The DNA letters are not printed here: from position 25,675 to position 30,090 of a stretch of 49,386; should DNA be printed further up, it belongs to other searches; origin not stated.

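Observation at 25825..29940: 1371-aa cytoplasmic TIR-like / Sel1-repeat protein apparently co-transcribed with gpsA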

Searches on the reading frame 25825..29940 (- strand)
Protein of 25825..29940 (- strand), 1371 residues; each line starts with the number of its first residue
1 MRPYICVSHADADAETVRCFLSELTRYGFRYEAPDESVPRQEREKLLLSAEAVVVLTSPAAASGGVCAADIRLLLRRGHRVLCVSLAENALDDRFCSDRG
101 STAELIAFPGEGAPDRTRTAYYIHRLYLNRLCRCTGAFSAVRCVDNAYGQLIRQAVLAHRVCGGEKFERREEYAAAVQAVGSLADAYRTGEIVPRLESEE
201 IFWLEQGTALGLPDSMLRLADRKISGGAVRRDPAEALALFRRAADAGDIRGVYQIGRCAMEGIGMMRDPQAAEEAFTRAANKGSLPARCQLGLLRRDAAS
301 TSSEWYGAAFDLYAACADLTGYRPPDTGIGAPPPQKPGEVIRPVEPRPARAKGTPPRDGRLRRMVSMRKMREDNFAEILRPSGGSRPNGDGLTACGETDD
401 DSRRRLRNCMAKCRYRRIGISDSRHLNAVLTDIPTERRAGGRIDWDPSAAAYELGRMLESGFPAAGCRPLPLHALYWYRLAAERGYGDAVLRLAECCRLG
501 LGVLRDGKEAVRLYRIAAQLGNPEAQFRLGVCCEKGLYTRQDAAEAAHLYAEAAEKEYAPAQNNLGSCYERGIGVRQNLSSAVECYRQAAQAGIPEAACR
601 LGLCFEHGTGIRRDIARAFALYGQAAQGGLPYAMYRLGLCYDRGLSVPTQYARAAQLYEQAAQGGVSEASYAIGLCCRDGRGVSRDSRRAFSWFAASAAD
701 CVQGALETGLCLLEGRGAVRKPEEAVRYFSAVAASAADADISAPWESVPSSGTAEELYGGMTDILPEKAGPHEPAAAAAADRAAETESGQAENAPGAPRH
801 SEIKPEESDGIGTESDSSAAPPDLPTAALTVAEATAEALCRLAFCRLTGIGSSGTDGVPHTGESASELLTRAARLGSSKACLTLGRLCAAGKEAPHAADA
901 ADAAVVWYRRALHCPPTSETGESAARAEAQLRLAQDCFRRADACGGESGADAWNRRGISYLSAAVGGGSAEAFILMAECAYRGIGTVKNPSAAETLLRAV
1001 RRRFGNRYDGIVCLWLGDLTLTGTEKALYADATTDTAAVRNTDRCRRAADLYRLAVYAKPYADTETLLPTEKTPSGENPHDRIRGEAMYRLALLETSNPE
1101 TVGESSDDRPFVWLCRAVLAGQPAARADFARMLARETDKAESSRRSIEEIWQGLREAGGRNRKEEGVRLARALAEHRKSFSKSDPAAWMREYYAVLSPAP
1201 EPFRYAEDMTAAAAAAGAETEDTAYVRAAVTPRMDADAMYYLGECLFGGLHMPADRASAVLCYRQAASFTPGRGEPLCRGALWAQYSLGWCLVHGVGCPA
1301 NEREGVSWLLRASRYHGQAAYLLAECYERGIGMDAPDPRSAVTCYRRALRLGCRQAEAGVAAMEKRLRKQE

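Call 3: search_protein_families(library=pfam, proteins=[window:25825-29940:-], max_evalue=1)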
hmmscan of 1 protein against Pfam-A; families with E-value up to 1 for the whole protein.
window:25825-29940:- (1371 aa): 3 families
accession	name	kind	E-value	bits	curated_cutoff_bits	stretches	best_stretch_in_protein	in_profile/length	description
PF08238.18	Sel1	-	3.1e-81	265.4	30.7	11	559-593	1-35/36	Sel1 repeat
PF13676.11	TIR_2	-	0.0052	17.7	28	1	5-88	1-93/122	TIR domain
PF13174.12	TPR_6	-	0.52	11.5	26.3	1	632-661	1-26/33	Tetratricopeptide repeat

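Call 4: search_protein_families(library=ncbifam, proteins=[window:25825-29940:-], max_evalue=0.01)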
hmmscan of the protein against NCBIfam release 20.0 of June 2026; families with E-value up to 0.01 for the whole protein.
window:25825-29940:- (1371 aa): 4 families
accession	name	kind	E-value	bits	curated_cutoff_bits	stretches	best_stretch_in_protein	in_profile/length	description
NF033786.1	phenyl_MerG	equivalog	4.6e-17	62.7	350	2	473-525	131-184/217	phenylmercury resistance protein MerG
NF038194.1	AlgK_TPR_lipo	equivalog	1.6e-11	43.5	700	1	523-626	298-399/448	alginate biosynthesis TPR repeat lipoprotein AlgK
NF047621.1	FlgprotMotXVib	equivalog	1.8e-09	37.4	330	1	607-697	84-174/211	flagellar protein MotX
NF045484.1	TransRegExoR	equivalog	2.7e-09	36.7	450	1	581-707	61-201/267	exopolysaccharide production regulator ExoR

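Call 5: find_homologous_proteins(query=window:25825-29940:-, max_evalue=1e-10)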
Query window:25825-29940:- (1371 aa): 85 proteins with E <= 1e-10 among 8000 candidates.
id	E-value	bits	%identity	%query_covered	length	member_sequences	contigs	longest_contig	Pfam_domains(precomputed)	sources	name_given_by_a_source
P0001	0.0e+0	2925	95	100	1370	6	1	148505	PF08238.19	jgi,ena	jgi:TPR repeat protein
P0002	0.0e+0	1891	59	100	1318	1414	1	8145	PF08238.19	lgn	-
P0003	0.0e+0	1865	65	100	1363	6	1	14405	PF08238.19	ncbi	-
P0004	0.0e+0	1426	54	100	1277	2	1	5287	PF08238.19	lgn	-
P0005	0.0e+0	1188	48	100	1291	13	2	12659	PF08238.19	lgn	-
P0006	0.0e+0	1184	48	100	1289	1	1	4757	PF08238.19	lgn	-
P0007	0.0e+0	1180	48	100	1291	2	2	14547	PF08238.19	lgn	-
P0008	0.0e+0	1177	48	100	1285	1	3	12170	PF08238.19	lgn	-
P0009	0.0e+0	1176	48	100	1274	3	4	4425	PF08238.19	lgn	-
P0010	0.0e+0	1138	47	100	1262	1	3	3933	PF08238.19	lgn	-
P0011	0.0e+0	1109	48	100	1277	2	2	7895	PF23310.2,PF08238.19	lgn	-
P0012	0.0e+0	1106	46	100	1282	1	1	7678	PF08238.19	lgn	-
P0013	0.0e+0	1095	46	100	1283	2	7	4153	PF08238.19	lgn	-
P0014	5.2e-283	960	46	90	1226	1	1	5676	PF08238.19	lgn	-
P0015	3.5e-258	878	48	53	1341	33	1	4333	PF08238.19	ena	-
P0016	3.6e-219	749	37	100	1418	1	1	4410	PF08238.19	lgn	-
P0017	3.0e-191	656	43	55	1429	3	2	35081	PF08238.19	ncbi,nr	ncbi:MAG: SEL1-like repeat protein [Clostridia bacterium]|nr:SEL1-like repeat protein [Clostridia ba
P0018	1.6e-182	627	35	100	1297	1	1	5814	PF08238.19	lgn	-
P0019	1.0e-179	618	35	100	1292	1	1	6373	PF08238.19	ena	-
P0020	3.4e-178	613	37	54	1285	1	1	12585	PF08238.19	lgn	-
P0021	3.4e-177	610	32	100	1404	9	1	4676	PF08238.19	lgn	-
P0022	4.5e-177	609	34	100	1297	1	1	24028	PF08238.19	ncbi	-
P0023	1.9e-175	604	38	54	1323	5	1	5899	PF08238.19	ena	-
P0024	2.4e-175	604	38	53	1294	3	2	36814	PF23310.2,PF08238.19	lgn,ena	-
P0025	1.3e-174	601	36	55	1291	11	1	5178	PF08238.19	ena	-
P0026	1.4e-174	601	33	100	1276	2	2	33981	PF08238.19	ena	-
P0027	3.7e-174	600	35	100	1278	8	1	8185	PF08238.19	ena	-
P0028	1.5e-173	598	33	100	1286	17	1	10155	PF08238.19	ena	-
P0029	1.9e-173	597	36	56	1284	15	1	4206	PF08238.19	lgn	-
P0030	6.3e-172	592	34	100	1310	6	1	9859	PF08238.19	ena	-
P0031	2.9e-171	590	40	47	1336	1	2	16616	PF08238.19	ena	-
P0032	9.1e-170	585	33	100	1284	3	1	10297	PF08238.19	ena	-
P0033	2.7e-169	584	33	100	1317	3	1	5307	PF08238.19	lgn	-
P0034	3.7e-169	583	34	100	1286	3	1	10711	PF08238.19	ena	-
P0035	1.7e-168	581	31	100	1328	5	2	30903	PF08238.19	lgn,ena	-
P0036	4.2e-167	576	36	56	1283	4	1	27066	PF08238.19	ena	-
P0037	1.3e-166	575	33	100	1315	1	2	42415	PF08238.19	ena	-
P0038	3.6e-166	573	34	100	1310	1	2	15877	PF08238.19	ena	-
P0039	1.6e-165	571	37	53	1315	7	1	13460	PF08238.19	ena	-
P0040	3.7e-165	570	33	100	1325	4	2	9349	PF08238.19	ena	-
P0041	5.3e-165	569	33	99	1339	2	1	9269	PF23310.2,PF08238.19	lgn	-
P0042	8.0e-165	569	37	47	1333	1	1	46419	PF08238.19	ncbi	-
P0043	3.2e-164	567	33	100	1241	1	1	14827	PF08238.19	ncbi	-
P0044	6.0e-164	566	37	54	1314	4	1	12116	PF08238.19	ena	-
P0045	3.4e-163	563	35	56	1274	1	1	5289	PF23310.2,PF08238.19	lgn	-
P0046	1.4e-162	561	33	100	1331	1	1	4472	PF08238.19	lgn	-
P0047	1.8e-162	561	32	100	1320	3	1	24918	PF08238.19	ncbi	-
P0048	8.9e-162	559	33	100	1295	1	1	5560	PF08238.19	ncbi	-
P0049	1.0e-161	558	39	47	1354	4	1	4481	PF23310.2,PF08238.19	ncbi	-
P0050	1.0e-161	558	37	53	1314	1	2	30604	PF08238.19,PF13174.13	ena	-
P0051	7.5e-161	556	39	47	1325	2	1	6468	PF08238.19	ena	-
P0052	8.2e-161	555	33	100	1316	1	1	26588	PF08238.19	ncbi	-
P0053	8.8e-161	555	37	47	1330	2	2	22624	PF23310.2,PF08238.19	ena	-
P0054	2.4e-160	554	32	100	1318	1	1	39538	PF23310.2,PF08238.19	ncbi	-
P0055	2.9e-156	540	32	100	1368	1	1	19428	PF08238.19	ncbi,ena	-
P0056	1.5e-154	535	31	100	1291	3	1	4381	PF23310.2,PF08238.19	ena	-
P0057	2.9e-154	534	33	100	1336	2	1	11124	PF08238.19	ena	-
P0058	2.0e-152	528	31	100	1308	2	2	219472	PF08238.19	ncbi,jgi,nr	ncbi:MAG: sel1 repeat family protein [Ruminococcaceae bacterium]|nr:sel1 repeat family protein [Osci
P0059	1.6e-145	505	34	100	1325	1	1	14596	PF23310.2,PF08238.19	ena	-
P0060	2.8e-144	501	35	53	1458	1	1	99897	PF23310.2,PF08238.19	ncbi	-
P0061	2.4e-69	252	29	37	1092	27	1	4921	PF23310.2,PF08238.19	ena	-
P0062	6.9e-55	205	23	45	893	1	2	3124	PF08238.19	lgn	-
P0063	2.0e-48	183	38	16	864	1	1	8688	PF07714.24,PF00069.32,PF23310.2,PF08238.19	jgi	jgi:uncharacterized protein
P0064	1.2e-46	177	35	14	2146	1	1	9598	PF25000.1,PF23310.2,PF13401.13,PF08238.19,PF00931.29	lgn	-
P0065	1.4e-44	170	34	13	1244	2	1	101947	PF23310.2,PF08238.19,PF01697.34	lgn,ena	-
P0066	9.2e-44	168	34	12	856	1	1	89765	PF23310.2,PF08238.19,PF13374.13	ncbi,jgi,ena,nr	ncbi:MAG: SEL1-like repeat protein [Alphaproteobacteria bacterium]|nr:SEL1-like repeat protein [Alph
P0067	1.2e-39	154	29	18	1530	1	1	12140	PF08238.19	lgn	-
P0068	9.2e-38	148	27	21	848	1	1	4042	PF23310.2,PF08238.19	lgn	-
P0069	2.5e-32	130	36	16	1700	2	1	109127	PF13424.13,PF08238.19,PF12770.13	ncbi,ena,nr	ncbi:MAG: CHAT domain-containing protein [Alphaproteobacteria bacterium]|nr:CHAT domain-containing p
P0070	4.7e-30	122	35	21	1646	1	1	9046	PF13424.13,PF08238.19,PF12770.13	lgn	-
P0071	2.6e-27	113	42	12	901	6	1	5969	PF08238.19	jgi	-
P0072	3.0e-26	110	27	21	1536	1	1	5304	PF08238.19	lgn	-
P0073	3.5e-25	106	31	9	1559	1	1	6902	PF08238.19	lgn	-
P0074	1.0e-24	105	31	21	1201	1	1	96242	PF13431.13,PF13469.13,PF23914.2,PF23310.2,PF13428.13,PF08238.19,PF00685.34,PF13374.13,PF14559.13,PF13371.13,PF00515.35,PF12895.14,PF13424.13,PF13432.13,PF13181.13,PF07719.24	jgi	jgi:TPR repeat protein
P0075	4.2e-23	99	30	16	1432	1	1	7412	PF08238.19,PF12770.13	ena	-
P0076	2.1e-21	94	33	16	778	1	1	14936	PF07714.24,PF00069.32,PF08238.19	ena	-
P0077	1.0e-17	81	32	14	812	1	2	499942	PF08238.19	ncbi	ncbi:tetratricopeptide repeat protein [Deinococcus sp. PEB2-63]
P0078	1.8e-15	74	32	10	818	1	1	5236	PF08238.19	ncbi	-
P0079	3.6e-15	73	28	14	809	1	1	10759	PF00929.32,PF23310.2,PF08238.19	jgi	jgi:DNA polymerase III epsilon subunit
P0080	1.1e-14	71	34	16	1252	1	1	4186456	PF17811.7,PF02373.29,PF08238.19,PF00628.36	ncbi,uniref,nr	ncbi:JmjC domain-containing histone demethylation protein 1 [Psilocybe cubensis]|uniref:JmjC domain-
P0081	5.8e-14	69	36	10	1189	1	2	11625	PF08238.19,PF01471.24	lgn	-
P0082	2.0e-13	67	34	11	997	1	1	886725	PF08238.19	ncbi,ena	-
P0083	5.9e-13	66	37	10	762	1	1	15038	PF08238.19,PF01471.24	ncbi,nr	ncbi:MAG TPA: peptidoglycan-binding protein, partial [Bauldia sp.]|nr:peptidoglycan-binding protein 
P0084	2.4e-12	64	33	11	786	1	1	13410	PF08238.19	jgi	jgi:localization factor PodJL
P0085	3.9e-11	60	31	12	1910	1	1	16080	PF08238.19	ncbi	ncbi:hypothetical protein HDU93_004931, partial [Gonapodya sp. JEL0774]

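Call 32: search_protein_families(library=padloc, proteins=[window:25825-29940:-], max_evalue=1)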
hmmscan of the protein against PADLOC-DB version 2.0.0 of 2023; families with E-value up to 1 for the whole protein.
window:25825-29940:- (1371 aa): 0 families

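Call 49: find_encoding_contigs(protein=P0060, flank=8000, max_places=2)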
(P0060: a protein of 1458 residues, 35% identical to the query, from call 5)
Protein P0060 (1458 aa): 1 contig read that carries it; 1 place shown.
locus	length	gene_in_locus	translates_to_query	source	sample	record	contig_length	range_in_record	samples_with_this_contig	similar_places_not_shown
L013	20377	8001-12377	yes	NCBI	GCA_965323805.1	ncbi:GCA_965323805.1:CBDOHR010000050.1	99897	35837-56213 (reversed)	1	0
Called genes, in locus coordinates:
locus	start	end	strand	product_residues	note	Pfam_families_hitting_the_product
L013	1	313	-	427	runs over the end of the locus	PF13421:Band_7_1, PF12773:DZR (faint), PF13240:Zn_Ribbon_1 (weak)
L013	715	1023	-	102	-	PF06949:DUF1292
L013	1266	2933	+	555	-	PF03372:Exo_endo_phos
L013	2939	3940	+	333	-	-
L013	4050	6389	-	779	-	PF01136:Peptidase_U32, PF12392:DUF3656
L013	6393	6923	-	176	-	PF05164:ZapA (weak)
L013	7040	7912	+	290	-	PF00696:AA_kinase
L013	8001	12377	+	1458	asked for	PF23310:TPR_27 (faint), PF08238:Sel1 (weak)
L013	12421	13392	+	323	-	PF01210:NAD_Gly3P_dh_N, PF07479:NAD_Gly3P_dh_C, PF20618:GPD_NAD_C_bact (weak)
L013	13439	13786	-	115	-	-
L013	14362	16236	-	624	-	PF00664:ABC_membrane, PF00005:ABC_tran, PF02463:SMC_N (faint), PF13401:AAA_22 (faint), PF13304:AAA_21 (faint)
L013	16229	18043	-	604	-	PF00664:ABC_membrane, PF00005:ABC_tran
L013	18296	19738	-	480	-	PF01029:NusB, PF22458:RsmF-B_ferredox, PF01189:Methyltr_RsmB-F, PF01728:FtsJ (weak)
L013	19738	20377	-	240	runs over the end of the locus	PF04298:Zn_peptidase_2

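Call 50: find_encoding_contigs(protein=P0017, flank=8000, max_places=2)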
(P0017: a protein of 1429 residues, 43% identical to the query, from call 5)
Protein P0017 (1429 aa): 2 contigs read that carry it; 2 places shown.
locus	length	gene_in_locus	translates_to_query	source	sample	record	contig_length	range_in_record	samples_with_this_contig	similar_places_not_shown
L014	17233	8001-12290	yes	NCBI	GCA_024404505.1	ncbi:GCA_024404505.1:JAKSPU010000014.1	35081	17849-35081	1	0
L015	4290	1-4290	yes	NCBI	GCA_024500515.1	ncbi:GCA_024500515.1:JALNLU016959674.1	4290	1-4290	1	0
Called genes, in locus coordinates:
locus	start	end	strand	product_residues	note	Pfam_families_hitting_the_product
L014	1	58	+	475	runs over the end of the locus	PF01029:NusB, PF22458:RsmF-B_ferredox, PF01189:Methyltr_RsmB-F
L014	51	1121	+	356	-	PF21016:RlmN_N, PF04055:Radical_SAM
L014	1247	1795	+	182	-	-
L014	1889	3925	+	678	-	PF00005:ABC_tran, PF02463:SMC_N (faint), PF13476:AAA_23 (faint), PF13555:AAA_29 (faint), PF13304:AAA_21 (faint), PF12848:ABC_tran_Xtn, PF00005:ABC_tran, PF16326:ABC_tran_CTD (weak)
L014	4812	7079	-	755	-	PF01136:Peptidase_U32, PF12392:DUF3656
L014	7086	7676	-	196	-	PF05164:ZapA (weak)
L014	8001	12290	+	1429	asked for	PF08238:Sel1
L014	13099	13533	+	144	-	PF01475:FUR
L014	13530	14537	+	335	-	PF01297:ZnuA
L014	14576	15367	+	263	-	PF00005:ABC_tran, PF13304:AAA_21 (faint)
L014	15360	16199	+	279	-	PF00950:ABC-3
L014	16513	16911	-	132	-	-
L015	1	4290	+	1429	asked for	PF08238:Sel1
